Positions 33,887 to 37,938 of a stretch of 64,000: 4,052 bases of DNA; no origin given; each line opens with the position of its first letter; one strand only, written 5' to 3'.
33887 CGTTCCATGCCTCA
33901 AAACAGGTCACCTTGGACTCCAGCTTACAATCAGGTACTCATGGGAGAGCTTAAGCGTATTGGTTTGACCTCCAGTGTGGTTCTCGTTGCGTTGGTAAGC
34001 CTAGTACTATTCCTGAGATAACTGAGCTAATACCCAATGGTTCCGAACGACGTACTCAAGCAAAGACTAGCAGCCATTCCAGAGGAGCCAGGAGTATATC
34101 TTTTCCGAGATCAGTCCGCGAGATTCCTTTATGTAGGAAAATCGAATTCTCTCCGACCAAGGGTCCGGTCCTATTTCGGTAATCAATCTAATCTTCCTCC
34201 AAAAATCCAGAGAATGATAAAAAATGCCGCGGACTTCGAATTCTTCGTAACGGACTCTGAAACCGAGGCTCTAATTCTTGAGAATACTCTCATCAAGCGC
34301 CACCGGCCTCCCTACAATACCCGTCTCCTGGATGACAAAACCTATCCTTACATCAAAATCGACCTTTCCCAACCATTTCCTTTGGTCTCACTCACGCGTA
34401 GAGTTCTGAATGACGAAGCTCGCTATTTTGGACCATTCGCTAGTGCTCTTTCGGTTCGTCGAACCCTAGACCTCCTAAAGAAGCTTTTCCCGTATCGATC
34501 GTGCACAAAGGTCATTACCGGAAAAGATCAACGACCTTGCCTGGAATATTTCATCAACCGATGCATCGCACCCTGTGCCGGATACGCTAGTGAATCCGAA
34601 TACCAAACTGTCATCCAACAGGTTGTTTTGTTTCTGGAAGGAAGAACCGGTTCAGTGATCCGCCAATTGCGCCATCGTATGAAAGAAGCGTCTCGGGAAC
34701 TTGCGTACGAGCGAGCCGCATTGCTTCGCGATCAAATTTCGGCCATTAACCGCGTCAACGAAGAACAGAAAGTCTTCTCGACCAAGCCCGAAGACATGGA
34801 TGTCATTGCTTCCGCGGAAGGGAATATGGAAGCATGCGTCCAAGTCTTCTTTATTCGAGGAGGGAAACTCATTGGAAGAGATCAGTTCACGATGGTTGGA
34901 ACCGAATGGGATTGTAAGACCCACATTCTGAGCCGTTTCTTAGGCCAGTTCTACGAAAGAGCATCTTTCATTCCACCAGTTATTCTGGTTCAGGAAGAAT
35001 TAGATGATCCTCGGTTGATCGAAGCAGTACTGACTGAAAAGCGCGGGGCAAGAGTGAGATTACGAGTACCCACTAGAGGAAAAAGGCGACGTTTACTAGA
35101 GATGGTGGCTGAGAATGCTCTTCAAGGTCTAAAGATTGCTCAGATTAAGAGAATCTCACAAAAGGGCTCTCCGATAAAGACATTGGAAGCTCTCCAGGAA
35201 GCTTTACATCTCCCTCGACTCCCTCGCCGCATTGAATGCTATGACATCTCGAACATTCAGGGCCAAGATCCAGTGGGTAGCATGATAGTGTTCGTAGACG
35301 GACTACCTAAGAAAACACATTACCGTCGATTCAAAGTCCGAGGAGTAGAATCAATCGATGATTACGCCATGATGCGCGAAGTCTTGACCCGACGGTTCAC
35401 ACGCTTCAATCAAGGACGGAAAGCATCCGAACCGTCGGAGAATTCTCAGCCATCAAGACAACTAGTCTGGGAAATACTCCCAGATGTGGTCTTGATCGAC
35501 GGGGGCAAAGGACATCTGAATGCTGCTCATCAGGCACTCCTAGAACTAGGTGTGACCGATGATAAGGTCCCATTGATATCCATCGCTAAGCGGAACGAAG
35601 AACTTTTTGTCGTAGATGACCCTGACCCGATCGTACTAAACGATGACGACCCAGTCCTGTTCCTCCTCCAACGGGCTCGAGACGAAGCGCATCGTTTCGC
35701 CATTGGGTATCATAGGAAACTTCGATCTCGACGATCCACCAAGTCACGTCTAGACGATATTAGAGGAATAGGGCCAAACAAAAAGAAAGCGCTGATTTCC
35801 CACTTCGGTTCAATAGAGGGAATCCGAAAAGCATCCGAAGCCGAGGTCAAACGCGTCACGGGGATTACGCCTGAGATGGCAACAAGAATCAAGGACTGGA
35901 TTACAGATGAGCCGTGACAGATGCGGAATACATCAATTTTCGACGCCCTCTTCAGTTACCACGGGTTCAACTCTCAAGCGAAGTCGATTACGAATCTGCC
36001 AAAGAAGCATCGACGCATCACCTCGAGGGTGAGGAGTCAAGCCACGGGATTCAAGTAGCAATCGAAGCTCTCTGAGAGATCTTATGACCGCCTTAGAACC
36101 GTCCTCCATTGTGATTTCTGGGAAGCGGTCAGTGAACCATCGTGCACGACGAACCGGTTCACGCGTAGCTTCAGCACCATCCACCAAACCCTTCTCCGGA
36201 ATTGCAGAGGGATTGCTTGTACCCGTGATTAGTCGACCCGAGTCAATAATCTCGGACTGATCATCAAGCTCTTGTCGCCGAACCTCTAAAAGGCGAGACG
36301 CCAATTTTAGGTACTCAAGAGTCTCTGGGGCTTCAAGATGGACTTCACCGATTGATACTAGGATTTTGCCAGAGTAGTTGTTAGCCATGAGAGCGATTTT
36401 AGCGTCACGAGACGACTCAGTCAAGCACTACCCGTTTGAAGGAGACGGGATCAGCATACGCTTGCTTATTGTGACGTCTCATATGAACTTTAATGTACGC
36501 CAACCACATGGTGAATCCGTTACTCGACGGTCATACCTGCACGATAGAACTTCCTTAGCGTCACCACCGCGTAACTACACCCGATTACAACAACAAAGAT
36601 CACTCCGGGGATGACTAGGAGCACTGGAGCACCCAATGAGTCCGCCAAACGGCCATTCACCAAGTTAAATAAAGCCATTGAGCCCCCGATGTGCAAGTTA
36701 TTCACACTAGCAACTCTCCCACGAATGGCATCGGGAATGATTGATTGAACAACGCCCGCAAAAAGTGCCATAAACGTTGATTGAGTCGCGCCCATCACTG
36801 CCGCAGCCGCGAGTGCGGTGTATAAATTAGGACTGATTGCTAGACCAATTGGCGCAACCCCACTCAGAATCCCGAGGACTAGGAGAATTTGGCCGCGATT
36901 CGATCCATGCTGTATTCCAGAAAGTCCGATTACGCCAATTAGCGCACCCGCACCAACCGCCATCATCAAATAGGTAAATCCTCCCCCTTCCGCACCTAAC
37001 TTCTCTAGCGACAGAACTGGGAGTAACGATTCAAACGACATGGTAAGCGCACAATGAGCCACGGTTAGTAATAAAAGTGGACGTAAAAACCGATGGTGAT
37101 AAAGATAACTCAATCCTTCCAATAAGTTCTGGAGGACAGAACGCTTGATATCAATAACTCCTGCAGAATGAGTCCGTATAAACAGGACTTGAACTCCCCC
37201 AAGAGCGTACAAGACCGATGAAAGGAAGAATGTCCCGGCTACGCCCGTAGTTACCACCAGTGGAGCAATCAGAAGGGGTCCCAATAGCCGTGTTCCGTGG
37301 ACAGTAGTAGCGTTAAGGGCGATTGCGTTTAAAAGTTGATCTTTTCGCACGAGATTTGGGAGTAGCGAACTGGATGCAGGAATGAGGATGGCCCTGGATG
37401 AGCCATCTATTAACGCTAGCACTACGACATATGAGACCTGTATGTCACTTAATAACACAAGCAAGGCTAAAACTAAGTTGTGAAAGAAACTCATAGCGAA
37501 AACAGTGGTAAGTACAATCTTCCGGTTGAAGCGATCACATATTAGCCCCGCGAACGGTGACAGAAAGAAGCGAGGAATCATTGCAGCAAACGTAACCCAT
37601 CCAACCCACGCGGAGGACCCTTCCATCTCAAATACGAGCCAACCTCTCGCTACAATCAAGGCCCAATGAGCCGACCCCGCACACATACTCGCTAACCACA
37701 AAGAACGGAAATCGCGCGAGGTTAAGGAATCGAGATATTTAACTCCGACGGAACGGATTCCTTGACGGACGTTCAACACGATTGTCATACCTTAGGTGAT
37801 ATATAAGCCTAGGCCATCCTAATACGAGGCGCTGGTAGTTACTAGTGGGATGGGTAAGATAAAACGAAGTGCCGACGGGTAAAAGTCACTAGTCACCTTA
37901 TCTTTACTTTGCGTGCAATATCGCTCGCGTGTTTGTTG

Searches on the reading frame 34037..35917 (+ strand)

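Call 13: search_protein_families(library=ncbifam, max_evalue=1e-10, proteins=[window:34037-35917:+])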
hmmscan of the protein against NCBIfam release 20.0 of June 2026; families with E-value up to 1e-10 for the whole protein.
window:34037-35917:+ (626 aa): 14 families
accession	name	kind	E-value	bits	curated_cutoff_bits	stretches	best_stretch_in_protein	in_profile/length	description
NF001824.0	PRK00558.1-5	equivalog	1.4e-183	611.8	451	1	8-622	8-644/652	excinuclease ABC subunit UvrC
TIGR00194.1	uvrC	equivalog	7.9e-177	589.4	285.45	1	7-603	1-574/574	excinuclease ABC subunit UvrC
NF011263.0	PRK14669.1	equivalog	5.1e-158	527.4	1108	1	7-609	3-591/624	excinuclease ABC subunit C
NF011262.0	PRK14668.1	equivalog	1.6e-126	423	544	1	5-620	4-575/577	excinuclease ABC subunit C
NF011260.0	PRK14666.1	equivalog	7.6e-125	418.2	649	2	8-320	3-315/698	excinuclease ABC subunit C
NF011261.0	PRK14667.1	equivalog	6.7e-119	398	818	1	8-623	7-566/567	excinuclease ABC subunit C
NF011266.0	PRK14672.1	equivalog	5e-107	358.9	1504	2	11-338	15-331/691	excinuclease ABC subunit C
NF011264.0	PRK14670.1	equivalog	7.9e-93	311.7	1021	1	7-624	8-591/602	excinuclease ABC subunit C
NF005906.0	PRK07883.1-4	equivalog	5.7e-68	229.6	495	1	10-349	208-543/563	DEDD exonuclease domain-containing protein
NF005907.0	PRK07883.1-5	equivalog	8.7e-53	179.6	454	1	8-281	220-494/584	DEDD exonuclease domain-containing protein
NF005905.0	PRK07883.1-3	equivalog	9.2e-40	136.8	508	1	10-278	218-483/581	DEDD exonuclease domain-containing protein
NF005904.0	PRK07883.1-2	equivalog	1.1e-32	113.1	969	1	13-281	228-495/584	DEDD exonuclease domain-containing protein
NF005903.0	PRK07883.1-1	equivalog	5.2e-26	91.3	1038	1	9-279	239-505/642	DEDD exonuclease domain-containing protein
NF007833.0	PRK10545.1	equivalog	2.6e-19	69.5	367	1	5-197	22-210/289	excinuclease Cho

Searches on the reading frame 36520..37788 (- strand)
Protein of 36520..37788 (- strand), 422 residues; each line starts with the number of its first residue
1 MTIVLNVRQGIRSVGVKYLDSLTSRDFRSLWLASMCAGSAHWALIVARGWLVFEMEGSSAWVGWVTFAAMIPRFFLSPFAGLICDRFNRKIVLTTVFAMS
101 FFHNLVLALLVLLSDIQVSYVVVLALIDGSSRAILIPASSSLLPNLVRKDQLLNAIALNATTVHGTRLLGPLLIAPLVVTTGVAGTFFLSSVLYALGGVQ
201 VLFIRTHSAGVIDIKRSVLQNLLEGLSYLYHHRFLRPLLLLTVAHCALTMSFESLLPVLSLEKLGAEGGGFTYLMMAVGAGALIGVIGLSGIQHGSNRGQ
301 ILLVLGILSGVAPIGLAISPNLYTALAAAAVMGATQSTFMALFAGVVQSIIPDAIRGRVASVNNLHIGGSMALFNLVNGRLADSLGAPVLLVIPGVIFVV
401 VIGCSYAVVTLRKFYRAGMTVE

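Call 13: search_protein_families(library=ncbifam, max_evalue=1e-10, proteins=[window:36520-37788:-])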
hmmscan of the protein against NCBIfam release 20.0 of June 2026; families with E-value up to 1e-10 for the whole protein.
window:36520-37788:- (422 aa): 5 families
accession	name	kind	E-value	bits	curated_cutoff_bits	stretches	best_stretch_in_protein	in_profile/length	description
TIGR00900.1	2A0121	subfamily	1.2e-44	153.2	319.6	1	27-386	1-364/364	H+ Antiporter protein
NF007792.0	PRK10489.1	equivalog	3e-28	99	324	1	23-415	15-406/419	enterobactin transporter EntS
NF052575.1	MFS_efflux_Tap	equivalog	2e-19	69.9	625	1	32-402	11-388/401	multidrug efflux MFS transporter Tap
NF012178.0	tet_MFS_V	exception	2.9e-15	56.3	640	1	39-407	24-396/409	tetracycline efflux MFS transporter Tet(V)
NF000246.1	macrolide_MefC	exception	1.2e-11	44.3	870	1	33-409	19-396/407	macrolide efflux MFS transporter Mef(C)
